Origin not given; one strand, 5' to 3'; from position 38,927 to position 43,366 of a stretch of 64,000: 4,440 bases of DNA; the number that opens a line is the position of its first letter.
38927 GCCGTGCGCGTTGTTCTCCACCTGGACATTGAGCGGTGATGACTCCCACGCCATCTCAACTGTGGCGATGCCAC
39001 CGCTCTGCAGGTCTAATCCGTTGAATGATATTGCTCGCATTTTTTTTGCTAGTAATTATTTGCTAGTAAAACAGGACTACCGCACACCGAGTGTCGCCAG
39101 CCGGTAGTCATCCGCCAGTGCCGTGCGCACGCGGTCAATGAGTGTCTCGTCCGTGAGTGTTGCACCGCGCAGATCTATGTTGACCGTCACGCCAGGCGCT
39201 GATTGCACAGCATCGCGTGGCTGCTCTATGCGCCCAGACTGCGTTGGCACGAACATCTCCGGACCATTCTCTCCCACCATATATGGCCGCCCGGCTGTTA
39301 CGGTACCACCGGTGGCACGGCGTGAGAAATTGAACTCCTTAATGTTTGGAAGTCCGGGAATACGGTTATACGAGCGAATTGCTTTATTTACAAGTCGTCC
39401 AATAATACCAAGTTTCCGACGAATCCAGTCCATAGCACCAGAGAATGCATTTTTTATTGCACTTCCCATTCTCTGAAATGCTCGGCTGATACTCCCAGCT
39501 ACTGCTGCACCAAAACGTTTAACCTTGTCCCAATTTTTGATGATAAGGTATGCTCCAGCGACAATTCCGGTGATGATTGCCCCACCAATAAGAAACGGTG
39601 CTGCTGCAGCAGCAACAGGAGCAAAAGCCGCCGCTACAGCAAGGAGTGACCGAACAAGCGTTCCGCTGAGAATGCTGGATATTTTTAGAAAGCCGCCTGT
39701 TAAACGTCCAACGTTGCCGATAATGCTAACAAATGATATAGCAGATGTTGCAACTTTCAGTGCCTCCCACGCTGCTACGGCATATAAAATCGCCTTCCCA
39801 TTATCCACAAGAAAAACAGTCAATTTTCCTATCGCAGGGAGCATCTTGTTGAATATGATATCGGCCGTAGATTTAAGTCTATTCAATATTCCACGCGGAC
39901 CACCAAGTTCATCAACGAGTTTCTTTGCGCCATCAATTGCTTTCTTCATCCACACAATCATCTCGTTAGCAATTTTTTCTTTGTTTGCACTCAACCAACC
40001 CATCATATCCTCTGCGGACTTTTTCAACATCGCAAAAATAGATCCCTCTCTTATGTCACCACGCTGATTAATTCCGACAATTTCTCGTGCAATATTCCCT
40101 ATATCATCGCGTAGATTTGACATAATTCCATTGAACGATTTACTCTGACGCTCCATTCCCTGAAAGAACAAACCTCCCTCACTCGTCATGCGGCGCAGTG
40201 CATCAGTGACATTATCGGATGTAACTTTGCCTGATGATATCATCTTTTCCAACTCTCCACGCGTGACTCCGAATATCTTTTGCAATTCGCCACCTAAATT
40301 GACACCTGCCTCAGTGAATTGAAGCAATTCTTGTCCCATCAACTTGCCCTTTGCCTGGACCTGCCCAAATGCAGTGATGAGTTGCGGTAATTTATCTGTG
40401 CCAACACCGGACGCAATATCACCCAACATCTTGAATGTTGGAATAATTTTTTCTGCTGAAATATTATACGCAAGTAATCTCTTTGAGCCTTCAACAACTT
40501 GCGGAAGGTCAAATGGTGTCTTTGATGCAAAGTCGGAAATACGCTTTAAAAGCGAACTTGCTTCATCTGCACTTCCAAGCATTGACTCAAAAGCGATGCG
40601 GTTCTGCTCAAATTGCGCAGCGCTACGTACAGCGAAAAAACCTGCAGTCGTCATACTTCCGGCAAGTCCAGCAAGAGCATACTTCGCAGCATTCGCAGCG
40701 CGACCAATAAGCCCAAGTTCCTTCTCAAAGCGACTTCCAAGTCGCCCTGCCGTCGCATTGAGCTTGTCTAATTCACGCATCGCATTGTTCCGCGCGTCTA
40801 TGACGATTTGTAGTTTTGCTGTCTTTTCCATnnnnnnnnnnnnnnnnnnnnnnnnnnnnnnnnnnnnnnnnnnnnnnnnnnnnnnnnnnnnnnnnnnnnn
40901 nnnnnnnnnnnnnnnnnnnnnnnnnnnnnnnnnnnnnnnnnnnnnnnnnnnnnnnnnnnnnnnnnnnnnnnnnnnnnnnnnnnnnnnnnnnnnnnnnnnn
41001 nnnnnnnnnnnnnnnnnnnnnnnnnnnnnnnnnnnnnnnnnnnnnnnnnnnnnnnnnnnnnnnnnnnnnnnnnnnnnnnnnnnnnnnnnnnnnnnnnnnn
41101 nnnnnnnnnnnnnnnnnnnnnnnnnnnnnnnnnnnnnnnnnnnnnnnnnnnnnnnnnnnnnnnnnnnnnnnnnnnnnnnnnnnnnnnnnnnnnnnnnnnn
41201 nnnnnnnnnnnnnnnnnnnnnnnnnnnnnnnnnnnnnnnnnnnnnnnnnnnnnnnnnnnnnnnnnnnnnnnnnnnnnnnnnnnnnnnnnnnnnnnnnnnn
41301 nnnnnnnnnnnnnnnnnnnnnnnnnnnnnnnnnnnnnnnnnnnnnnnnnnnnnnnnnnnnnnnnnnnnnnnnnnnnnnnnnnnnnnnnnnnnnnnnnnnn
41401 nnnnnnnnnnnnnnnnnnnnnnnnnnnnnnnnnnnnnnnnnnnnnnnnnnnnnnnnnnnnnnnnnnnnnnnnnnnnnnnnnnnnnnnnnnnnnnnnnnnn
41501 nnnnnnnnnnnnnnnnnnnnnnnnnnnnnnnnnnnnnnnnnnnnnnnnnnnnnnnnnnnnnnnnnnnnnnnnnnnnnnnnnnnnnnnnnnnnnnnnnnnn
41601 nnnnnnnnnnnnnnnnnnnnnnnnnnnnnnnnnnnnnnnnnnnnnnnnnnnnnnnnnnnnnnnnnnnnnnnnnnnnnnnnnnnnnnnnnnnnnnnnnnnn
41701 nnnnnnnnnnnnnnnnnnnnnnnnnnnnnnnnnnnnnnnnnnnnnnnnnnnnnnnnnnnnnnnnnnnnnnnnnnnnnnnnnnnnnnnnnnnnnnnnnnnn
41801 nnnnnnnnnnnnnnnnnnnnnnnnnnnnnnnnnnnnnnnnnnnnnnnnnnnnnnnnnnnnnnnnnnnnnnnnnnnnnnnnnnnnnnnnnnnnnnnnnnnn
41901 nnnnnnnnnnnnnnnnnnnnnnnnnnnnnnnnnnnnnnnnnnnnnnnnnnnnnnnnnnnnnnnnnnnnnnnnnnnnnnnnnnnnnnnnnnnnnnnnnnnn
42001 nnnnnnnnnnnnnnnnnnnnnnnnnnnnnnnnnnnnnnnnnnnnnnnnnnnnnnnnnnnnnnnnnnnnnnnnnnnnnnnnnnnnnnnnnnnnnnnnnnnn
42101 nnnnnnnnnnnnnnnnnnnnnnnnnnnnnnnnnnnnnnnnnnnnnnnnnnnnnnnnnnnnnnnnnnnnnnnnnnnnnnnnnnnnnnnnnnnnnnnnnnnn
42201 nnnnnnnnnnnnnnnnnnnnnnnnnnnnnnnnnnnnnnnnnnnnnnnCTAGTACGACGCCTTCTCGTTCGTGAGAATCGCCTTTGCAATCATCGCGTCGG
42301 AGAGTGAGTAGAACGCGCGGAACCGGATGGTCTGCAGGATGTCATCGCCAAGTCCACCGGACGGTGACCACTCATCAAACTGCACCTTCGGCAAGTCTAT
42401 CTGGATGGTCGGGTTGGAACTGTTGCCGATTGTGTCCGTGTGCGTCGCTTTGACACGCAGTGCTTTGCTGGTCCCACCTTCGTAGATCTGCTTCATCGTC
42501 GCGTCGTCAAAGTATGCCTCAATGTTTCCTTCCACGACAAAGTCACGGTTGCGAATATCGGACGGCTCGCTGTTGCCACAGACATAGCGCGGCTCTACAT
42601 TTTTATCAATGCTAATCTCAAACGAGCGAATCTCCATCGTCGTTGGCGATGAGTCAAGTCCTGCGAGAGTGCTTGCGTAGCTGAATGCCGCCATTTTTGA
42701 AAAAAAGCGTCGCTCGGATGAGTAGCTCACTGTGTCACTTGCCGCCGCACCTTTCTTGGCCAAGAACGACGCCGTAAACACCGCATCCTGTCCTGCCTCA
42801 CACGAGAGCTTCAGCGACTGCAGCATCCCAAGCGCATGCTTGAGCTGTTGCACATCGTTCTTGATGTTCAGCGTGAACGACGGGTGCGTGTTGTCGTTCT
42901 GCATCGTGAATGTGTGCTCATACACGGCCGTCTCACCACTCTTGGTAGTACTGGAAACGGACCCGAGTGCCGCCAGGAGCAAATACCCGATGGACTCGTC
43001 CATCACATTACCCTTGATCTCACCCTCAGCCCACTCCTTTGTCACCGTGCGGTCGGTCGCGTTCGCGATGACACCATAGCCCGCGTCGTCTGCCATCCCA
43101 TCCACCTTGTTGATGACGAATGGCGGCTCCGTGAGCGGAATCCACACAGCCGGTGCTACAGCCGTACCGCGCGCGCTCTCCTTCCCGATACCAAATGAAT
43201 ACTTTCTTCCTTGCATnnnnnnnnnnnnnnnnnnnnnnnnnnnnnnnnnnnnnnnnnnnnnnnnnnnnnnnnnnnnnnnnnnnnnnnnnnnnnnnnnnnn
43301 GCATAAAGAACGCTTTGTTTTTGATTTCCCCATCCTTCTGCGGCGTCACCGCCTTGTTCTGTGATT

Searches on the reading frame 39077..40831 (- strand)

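Call 61: search_protein_families(library=phrogs, proteins=[window:39077-40831:-], max_evalue=0.001)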
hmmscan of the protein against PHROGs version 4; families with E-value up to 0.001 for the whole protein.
window:39077-40831:- (584 aa): 35 families (the best 25 are shown)
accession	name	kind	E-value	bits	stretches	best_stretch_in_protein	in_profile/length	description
phrog_9959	-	tail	2e-62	212.3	1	23-246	32-249/1708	tail length tape measure protein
phrog_12798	-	tail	8.9e-41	141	1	3-251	3-246/1031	tail length tape measure protein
phrog_1686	-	tail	1.2e-24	87.3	1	5-244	67-310/1224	tail length tape measure protein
phrog_58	-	tail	2e-19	70.5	1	12-452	267-667/1544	tail length tape measure protein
phrog_973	-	tail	3.7e-19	69.2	1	16-361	78-420/1465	tail length tape measure protein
phrog_2335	-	tail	2.6e-16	59.8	1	141-480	570-879/1536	tail length tape measure protein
phrog_167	-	tail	6.4e-16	58.3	1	16-446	301-724/1555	tail length tape measure protein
phrog_1942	-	tail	3e-15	56.8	1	41-319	126-402/1178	tail length tape measure protein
phrog_28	-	tail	6.6e-14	52.4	1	11-511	221-710/1228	tail length tape measure protein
phrog_1068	-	tail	1.7e-12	47.9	1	156-493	207-511/706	tail length tape measure protein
phrog_1107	-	tail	1.8e-12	47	1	10-231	142-370/1252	tail length tape measure protein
phrog_16017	-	unknown function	1.5e-11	43.9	1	70-247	255-429/1234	-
phrog_29251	-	tail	4.1e-11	43.3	1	93-214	75-193/560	tail length tape measure protein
phrog_991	-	tail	1.6e-10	40.2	1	6-483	214-708/1966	tail length tape measure protein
phrog_30701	-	unknown function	2.3e-10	41.6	1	503-562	110-167/188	-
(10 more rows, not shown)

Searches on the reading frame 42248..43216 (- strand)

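Call 61: search_protein_families(library=phrogs, proteins=[window:42248-43216:-], max_evalue=0.001)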
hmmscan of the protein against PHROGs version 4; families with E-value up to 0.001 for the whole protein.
window:42248-43216:- (322 aa): 1 family
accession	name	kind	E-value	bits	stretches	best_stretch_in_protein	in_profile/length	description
phrog_290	-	tail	1.3e-39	137.7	1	2-321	15-335/411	minor tail protein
